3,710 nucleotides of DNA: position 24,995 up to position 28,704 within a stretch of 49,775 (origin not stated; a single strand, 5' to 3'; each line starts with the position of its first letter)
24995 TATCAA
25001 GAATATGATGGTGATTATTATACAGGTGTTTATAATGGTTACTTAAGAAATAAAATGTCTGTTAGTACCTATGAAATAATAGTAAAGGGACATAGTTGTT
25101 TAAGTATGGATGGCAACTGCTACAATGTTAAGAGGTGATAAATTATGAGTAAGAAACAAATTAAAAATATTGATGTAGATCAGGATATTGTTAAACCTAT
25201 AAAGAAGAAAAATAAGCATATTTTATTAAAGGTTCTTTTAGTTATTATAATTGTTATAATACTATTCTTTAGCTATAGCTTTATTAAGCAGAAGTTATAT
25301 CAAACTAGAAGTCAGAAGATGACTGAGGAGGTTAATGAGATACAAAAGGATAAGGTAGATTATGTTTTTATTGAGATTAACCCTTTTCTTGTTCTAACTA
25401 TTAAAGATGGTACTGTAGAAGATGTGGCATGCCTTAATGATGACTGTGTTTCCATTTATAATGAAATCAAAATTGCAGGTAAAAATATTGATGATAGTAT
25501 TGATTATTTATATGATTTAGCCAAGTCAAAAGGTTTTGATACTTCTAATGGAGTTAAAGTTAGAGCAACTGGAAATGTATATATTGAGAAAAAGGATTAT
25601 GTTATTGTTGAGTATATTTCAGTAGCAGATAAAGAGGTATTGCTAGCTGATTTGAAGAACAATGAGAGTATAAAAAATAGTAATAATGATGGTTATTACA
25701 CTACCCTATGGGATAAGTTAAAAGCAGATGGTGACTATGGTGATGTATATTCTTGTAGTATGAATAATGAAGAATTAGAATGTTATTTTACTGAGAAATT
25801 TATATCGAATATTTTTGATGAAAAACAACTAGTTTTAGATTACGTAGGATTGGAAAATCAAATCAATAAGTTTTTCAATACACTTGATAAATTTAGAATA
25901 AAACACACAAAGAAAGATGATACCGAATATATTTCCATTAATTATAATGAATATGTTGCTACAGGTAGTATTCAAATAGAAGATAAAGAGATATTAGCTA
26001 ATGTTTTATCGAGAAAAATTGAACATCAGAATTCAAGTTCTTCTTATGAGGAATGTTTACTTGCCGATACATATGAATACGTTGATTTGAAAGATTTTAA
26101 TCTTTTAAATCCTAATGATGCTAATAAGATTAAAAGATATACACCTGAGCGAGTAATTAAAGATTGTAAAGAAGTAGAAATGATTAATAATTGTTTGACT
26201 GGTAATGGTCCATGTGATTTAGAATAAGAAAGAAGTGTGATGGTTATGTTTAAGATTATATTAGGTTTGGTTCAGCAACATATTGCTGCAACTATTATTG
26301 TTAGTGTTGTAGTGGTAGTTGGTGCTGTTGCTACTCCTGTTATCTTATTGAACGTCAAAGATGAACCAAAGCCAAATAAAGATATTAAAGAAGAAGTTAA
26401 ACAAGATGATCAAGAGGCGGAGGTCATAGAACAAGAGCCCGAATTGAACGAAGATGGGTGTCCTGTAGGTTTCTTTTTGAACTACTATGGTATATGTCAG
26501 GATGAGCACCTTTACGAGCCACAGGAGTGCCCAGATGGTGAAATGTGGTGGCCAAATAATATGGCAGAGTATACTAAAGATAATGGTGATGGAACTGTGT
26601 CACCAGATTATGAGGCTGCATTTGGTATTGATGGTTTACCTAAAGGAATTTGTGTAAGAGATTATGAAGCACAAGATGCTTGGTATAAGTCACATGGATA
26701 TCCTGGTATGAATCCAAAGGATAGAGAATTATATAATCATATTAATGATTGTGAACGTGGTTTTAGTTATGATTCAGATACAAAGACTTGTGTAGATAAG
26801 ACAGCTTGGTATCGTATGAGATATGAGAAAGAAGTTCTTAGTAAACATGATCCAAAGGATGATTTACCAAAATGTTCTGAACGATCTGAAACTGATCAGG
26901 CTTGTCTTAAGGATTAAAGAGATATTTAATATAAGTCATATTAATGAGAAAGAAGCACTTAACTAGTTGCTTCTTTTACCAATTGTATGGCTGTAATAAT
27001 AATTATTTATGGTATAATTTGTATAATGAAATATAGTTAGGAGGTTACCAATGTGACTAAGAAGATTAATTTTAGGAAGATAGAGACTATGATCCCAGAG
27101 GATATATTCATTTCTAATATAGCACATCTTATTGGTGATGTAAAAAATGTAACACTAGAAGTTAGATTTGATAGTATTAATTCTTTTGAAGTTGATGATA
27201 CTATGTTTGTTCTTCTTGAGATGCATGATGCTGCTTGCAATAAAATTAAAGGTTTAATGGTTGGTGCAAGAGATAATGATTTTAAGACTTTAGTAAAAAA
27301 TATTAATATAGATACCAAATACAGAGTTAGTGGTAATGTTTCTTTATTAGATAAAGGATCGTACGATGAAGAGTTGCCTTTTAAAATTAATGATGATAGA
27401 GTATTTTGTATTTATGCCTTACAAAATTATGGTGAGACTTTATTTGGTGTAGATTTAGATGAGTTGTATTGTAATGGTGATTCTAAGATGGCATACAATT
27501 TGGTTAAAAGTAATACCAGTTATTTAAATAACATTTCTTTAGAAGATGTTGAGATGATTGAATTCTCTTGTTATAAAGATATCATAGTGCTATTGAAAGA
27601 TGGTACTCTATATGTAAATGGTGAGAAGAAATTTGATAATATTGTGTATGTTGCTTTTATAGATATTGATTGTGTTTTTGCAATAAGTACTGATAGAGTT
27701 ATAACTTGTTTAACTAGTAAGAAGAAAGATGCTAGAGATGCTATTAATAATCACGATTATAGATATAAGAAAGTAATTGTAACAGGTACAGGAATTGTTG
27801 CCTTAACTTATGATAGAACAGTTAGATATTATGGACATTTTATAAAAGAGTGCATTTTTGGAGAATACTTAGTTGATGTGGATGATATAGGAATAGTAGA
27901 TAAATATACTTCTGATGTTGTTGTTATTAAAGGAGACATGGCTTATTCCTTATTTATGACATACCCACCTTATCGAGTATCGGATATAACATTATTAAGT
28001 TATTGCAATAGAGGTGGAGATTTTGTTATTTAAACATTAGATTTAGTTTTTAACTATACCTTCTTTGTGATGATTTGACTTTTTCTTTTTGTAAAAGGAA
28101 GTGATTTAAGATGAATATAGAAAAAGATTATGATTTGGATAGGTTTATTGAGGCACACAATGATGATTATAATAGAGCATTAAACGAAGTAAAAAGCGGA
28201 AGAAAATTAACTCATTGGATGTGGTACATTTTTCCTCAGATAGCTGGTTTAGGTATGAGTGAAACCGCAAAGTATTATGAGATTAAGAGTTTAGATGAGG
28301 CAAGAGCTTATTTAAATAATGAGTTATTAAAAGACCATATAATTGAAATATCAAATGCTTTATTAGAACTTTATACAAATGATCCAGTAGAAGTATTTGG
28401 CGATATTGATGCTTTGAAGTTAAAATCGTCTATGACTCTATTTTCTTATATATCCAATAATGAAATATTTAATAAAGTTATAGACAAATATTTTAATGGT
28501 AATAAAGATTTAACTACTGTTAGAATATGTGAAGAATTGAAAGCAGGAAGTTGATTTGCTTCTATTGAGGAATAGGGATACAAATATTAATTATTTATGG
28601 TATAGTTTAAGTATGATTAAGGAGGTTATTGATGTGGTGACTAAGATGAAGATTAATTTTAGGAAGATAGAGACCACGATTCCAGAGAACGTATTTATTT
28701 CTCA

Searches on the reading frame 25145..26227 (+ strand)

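Call 58: search_protein_families(library=pfam, proteins=[window:25145-26227:+], max_evalue=0.00001)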
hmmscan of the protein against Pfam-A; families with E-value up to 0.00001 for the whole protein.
window:25145-26227:+ (360 aa): 1 family
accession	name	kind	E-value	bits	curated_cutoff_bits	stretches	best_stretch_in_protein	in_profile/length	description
PF23750.1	RsgI_M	-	9.4e-06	26.7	25.3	1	72-141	2-74/133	Anti-sigma factor RsgI-like central domain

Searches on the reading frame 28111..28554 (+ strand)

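Call 58: search_protein_families(library=pfam, proteins=[window:28111-28554:+], max_evalue=0.00001)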
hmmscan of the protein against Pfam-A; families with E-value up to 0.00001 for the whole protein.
window:28111-28554:+ (147 aa): 1 family
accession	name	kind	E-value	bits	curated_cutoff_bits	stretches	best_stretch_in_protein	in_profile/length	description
PF08837.16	DUF1810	-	4.4e-53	179.2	25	1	7-138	2-134/136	Protein of unknown function (DUF1810)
